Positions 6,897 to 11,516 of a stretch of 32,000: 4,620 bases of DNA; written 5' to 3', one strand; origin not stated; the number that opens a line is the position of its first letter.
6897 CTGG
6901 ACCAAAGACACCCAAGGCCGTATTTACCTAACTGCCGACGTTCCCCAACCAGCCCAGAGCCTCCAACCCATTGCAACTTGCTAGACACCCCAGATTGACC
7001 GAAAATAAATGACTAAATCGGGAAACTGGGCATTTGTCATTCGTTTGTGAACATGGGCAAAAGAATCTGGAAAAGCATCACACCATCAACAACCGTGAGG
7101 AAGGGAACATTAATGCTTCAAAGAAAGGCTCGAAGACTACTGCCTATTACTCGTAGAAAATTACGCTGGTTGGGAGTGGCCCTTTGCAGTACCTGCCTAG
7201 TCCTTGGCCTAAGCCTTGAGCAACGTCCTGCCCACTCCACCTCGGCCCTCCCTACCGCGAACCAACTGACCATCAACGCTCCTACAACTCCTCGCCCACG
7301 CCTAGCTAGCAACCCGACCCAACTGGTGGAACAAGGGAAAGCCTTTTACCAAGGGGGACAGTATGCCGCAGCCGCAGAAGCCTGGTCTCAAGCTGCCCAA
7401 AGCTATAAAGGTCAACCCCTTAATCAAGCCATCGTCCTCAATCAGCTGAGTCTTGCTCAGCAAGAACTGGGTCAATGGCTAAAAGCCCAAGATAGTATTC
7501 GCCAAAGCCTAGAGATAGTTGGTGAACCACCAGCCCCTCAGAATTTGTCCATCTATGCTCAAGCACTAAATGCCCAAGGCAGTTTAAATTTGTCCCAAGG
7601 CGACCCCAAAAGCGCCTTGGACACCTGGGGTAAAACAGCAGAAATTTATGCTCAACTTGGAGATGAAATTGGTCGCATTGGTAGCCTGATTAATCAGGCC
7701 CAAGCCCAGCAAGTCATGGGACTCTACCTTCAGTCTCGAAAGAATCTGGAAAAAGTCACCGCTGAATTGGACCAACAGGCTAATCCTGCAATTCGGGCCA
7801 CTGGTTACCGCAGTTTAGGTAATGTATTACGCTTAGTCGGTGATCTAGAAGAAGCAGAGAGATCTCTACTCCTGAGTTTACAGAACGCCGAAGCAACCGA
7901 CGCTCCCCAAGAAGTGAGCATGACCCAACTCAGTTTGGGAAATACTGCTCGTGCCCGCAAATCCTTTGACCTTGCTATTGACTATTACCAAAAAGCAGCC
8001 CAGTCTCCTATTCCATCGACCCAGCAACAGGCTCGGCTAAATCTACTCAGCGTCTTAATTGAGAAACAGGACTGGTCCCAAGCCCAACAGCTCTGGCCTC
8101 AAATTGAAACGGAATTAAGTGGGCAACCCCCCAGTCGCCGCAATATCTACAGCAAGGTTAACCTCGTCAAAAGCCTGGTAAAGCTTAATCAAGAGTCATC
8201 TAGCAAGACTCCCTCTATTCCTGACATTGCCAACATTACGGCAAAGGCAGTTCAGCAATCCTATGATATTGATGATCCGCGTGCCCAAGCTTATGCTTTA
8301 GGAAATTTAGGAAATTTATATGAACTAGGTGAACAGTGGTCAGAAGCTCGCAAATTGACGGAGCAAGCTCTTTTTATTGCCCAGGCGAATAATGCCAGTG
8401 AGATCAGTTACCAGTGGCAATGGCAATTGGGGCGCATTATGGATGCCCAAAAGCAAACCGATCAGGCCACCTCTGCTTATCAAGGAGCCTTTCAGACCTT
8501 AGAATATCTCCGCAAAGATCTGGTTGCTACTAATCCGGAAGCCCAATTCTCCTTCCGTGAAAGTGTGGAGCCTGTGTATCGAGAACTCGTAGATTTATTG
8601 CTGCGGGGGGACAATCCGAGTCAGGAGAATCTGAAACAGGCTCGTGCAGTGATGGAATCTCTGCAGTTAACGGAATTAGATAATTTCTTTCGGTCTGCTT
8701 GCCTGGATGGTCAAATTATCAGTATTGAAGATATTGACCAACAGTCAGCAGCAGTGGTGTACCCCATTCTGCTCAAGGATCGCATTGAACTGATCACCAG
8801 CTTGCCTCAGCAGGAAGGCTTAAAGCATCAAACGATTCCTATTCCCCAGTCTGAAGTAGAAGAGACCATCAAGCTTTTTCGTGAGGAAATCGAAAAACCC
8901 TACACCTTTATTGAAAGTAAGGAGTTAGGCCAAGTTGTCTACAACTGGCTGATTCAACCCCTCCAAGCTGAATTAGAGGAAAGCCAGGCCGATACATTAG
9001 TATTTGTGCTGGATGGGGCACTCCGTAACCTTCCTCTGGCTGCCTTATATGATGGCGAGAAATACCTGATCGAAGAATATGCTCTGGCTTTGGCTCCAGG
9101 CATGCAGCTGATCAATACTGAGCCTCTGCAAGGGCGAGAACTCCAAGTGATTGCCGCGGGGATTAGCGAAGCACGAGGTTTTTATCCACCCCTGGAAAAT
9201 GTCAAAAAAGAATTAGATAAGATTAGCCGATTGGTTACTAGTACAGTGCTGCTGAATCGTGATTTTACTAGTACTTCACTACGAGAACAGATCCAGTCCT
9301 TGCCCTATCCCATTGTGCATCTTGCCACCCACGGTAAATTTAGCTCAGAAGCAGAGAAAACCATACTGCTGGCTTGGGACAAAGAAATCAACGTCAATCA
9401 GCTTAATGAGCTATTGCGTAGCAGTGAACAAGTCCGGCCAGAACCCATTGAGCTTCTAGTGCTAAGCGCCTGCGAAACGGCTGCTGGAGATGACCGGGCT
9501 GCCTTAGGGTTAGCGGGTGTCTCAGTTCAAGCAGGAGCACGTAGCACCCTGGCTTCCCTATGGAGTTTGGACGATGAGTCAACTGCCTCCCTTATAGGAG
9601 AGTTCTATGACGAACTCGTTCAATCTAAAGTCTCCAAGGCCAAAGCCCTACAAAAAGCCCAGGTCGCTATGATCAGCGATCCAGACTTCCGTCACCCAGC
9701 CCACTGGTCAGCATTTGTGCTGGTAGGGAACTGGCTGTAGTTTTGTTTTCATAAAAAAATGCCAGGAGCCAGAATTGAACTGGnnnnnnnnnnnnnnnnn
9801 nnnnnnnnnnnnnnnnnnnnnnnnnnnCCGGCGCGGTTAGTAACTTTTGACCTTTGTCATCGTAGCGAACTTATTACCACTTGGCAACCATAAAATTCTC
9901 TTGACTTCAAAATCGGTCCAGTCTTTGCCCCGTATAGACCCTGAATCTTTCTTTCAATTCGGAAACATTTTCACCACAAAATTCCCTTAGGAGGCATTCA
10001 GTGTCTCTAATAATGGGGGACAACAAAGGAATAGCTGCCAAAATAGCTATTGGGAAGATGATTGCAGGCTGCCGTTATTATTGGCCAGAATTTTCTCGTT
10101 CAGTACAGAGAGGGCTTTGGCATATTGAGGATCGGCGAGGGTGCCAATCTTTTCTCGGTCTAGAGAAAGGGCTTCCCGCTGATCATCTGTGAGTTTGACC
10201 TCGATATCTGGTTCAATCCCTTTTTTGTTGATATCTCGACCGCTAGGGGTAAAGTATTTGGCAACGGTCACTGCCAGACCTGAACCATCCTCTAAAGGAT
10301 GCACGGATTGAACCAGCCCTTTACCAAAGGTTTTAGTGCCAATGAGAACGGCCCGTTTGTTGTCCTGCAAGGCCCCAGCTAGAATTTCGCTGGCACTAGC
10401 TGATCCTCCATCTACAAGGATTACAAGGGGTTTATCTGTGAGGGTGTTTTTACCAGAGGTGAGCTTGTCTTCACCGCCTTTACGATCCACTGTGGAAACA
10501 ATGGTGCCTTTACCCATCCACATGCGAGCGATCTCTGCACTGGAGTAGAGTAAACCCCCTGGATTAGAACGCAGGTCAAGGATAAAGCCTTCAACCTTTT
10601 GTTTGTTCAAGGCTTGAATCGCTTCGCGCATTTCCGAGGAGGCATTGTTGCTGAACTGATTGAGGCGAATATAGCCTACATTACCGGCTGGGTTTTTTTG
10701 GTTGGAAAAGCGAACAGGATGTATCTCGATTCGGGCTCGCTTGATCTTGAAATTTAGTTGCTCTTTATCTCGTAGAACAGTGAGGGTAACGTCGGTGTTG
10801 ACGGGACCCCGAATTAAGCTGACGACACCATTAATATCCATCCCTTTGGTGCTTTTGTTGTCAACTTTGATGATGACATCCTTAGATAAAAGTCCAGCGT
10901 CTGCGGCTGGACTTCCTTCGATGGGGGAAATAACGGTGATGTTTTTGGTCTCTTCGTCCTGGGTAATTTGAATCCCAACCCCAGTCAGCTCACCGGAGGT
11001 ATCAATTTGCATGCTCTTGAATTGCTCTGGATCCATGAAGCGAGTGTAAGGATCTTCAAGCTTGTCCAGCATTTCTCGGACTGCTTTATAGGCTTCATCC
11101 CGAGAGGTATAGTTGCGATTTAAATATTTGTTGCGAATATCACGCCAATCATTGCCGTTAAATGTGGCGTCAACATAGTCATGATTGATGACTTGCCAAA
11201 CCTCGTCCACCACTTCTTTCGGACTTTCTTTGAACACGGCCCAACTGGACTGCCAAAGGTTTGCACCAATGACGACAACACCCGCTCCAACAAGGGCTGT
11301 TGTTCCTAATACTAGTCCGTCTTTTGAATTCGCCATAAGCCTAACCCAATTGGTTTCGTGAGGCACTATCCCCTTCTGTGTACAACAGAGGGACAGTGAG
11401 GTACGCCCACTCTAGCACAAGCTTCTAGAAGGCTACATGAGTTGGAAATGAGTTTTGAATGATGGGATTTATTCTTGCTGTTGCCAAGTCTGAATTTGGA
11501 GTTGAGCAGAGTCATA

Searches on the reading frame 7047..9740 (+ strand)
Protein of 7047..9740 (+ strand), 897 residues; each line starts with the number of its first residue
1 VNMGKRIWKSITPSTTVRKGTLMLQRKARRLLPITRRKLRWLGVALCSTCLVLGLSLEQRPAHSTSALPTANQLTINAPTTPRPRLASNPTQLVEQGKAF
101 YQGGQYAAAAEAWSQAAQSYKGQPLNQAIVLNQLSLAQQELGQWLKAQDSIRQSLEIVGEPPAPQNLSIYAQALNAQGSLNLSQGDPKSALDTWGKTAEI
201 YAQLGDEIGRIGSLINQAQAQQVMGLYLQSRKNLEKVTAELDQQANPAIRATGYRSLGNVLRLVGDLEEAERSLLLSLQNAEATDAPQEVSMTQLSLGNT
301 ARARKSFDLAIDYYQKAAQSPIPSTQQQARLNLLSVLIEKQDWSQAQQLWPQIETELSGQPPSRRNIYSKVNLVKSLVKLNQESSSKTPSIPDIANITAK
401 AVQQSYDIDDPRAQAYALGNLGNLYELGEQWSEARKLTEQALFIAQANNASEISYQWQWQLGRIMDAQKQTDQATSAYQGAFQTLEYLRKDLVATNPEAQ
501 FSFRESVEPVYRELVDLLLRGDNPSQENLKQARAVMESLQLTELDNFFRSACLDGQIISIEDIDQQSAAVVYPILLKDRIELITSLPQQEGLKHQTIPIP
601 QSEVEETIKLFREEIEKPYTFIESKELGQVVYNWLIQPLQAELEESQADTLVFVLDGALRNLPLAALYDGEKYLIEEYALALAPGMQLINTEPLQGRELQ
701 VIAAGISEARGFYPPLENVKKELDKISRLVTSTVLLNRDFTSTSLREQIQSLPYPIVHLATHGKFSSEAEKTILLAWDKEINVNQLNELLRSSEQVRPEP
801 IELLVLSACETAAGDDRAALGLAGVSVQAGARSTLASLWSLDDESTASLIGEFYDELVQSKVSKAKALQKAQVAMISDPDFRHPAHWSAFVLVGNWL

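Call 9: search_protein_families(library=pfam, proteins=[window:7047-9740:+], max_evalue=0.01)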
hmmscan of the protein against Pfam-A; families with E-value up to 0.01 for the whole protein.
window:7047-9740:+ (897 aa): 8 families
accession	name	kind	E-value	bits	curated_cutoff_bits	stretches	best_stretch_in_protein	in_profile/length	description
PF12770.12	CHAT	-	2.9e-59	201.3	24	1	626-895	2-289/289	CHAT domain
PF13424.12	TPR_12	-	5.8e-17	62.1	30.1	1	251-317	3-71/77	Tetratricopeptide repeat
PF07719.23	TPR_2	-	2.7e-13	49.3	27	0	415-444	1-30/34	Tetratricopeptide repeat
PF00515.34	TPR_1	-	5e-07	29.7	27.8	0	296-317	6-27/34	Tetratricopeptide repeat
PF17874.7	TPR_MalT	-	0.0002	21.2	45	1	165-317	34-187/336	MalT-like TPR region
PF13176.12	TPR_7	-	0.00023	21.5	27.9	0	417-442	1-26/36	Tetratricopeptide repeat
PF13432.12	TPR_16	-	0.00063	20.6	32.7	0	95-132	2-36/65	Tetratricopeptide repeat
PF24885.1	TPR_NPHP3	-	0.0025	17.7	100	0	220-318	71-168/239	Nephrocystin-3 TPR domain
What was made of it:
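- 7047..9740 (+): TPR-CHAT protease-like gene with an N-terminal hydrophobic anchor. It is always immediately downstream of g2. It is part of the conserved flank but carries raised divergence next to the island. Pfam CHAT, E=3e-59, plus TPRs (call 9).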

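Call 14: find_encoding_contigs(protein=window:7047-9740:+, flank=10000, max_places=10)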
Protein window:7047-9740:+ (897 aa): no gene with exactly this product is on record in the collection.

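Call 22: find_related_loci(query=window:7047-9740:+, collection=genome_contigs, flank=10000)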
Query window:7047-9740:+ (897 aa) in genome_contigs; peptide patterns used: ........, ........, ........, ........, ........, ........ (x = any residue, [..] = any of these).
96 stretches matched a pattern; 18 encode a relative of the query (tblastn E <= 1e-3); 18 distinct loci.
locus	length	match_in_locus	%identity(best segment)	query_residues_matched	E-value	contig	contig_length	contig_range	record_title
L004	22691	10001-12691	90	1-897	0e+0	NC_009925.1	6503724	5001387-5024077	Acaryochloris marina MBIC11017, complete sequence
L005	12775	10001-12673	84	1-897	0e+0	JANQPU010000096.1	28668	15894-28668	MAG: Acaryochloris sp. IP29b_bin.176 k99_2748813, whole genome shotgun sequence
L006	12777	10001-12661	76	1-897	0e+0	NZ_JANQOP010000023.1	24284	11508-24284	MAG: Acaryochloris sp. IP29b_bin.137 k99_1248574, whole genome shotgun sequence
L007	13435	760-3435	68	14-897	0e+0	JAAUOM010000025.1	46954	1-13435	MAG: Acaryochloris sp. CRU_2_0 NODE_121_length_46954_cov_6.74393, whole genome shotgun sequence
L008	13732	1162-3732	45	91-897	0e+0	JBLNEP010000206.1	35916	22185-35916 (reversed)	MAG: Actinomycetota bacterium isolate MAG69 PRJNA853613_bin2_renamed_205, whole genome shotgun sequence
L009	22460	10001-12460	51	63-897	0e+0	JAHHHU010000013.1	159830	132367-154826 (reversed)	MAG: Phormidium tanganyikae FI6-MK23 scaffold_134_c1, whole genome shotgun sequence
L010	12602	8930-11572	43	70-896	0e+0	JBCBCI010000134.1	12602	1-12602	MAG: Cyanobacteria bacterium J06592_8 NODE_134_length_12602_cov_11.397685, whole genome shotgun sequence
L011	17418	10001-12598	43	91-896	0e+0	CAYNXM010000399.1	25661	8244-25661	MAG TPA_asm: uncultured Lyngbya sp. isolate binchicken_co372_111 genome assembly, contig: k141_4833725, whole genome sho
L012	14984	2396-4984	43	92-896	0e+0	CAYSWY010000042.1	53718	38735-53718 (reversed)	MAG TPA_asm: uncultured Lyngbya sp. isolate SRP063590_co1_198 genome assembly, contig: NODE_555_length_53718_cov_214.636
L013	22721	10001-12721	40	37-896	0e+0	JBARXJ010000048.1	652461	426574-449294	MAG: Microcoleaceae cyanobacterium isolate MFD12174_ilm_asm_bin3 k127_28726, whole genome shotgun sequence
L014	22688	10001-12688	39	55-896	1e-172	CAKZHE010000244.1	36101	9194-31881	MAG TPA_asm: uncultured cyanobacterium isolate ERR2114811_bin.3_CONCOCT_v1.1_MAG genome assembly, contig: ERZ1034369.139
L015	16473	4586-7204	37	34-897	4e-165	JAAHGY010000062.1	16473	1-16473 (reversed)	MAG: Cyanothece sp. SIO2G6 2G6_NODE_62, whole genome shotgun sequence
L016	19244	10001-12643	42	70-896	0e+0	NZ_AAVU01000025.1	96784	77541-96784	Lyngbya sp. PCC 8106 1099428180511, whole genome shotgun sequence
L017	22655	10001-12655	30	91-897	1e-100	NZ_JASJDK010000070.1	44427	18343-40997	MAG: Mastigocoleus sp. MO_188.B34 MO_188.c_891, whole genome shotgun sequence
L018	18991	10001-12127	44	171-897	1e-178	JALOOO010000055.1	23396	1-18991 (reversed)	MAG: Leptolyngbya sp. Prado105 scaffold_2710, whole genome shotgun sequence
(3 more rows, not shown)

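Call 39: search_protein_families(library=ncbifam, proteins=[window:7047-9740:+], max_evalue=0.01)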
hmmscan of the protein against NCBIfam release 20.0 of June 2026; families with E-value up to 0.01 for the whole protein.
window:7047-9740:+ (897 aa): 6 families
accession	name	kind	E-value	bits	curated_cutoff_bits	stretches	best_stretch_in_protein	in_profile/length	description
NF041717.1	HaaA_phane_TPR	equivalog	1.3e-09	36.7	1125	1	93-317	635-858/882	cyclophane-containing RiPP biosynthesis TPR protein HaaT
NF053617.1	SARPRegAfsRStmc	equivalog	1.9e-06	26.2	1430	1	103-303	712-908/986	SARP-family global regulator AfsR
NF047507.1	TPR_BatC_Lepto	exception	2.9e-06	26.9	175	0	94-200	28-125/214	TPR repeat-containing protein BatC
TIGR02795.1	tol_pal_ybgF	equivalog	0.00082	20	90.1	0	97-153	46-101/119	tol-pal system protein YbgF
TIGR03302.1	OM_YfiO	subfamily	0.0057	16.2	81.4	0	87-152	30-94/239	outer membrane protein assembly factor BamD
NF053520.1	HK_Porph_FimS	equivalog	0.0072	14.6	600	0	214-318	87-191/618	sensor histidine kinase FimS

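Call 81: search_protein_families(library=padloc, proteins=[window:7047-9740:+], max_evalue=0.01)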
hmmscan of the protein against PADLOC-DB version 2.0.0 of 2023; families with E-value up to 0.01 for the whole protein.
window:7047-9740:+ (897 aa): 2 families
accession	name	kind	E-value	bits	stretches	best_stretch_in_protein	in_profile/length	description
PDLC01169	TPR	-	6.8e-13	46.6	2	233-319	91-177/252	TPR repeats containing protein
PDLC03831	BovA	-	1.8e-05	21.5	1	749-856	500-598/720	-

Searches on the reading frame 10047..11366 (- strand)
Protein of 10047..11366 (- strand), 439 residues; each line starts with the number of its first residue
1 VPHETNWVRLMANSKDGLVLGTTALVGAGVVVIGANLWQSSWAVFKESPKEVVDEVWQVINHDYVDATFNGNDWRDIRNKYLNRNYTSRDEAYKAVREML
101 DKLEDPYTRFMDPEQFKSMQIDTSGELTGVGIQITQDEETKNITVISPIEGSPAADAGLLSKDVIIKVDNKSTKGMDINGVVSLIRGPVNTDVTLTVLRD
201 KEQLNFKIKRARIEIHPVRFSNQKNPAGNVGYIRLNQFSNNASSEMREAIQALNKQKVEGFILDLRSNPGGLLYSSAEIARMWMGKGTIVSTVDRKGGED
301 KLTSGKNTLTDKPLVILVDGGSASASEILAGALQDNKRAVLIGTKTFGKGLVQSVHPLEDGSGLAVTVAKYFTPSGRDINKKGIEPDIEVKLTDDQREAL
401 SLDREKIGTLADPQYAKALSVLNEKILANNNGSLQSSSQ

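Call 9: search_protein_families(library=pfam, proteins=[window:10047-11366:-], max_evalue=0.01)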
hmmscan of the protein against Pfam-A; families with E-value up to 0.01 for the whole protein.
window:10047-11366:- (439 aa): 6 families
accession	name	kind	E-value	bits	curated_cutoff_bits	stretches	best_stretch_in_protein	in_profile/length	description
PF03572.23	Peptidase_S41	-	1e-63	214.2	24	1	229-390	1-165/165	Peptidase family S41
PF17820.7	PDZ_6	-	1.7e-11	44.1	27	1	145-199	2-54/54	PDZ domain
PF13180.12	PDZ_2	-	1.1e-10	42.1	27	1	130-209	3-79/80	PDZ domain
PF00595.29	PDZ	-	1.7e-08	35.2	23.2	1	121-198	4-81/81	PDZ domain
PF14684.11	Tricorn_C1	-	0.00011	22.4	24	1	50-84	6-40/59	Tricorn protease C1 domain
PF22694.1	CtpB_N-like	-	0.0046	17.8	27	0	95-114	65-84/85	Activating protease CtpB N-terminal domain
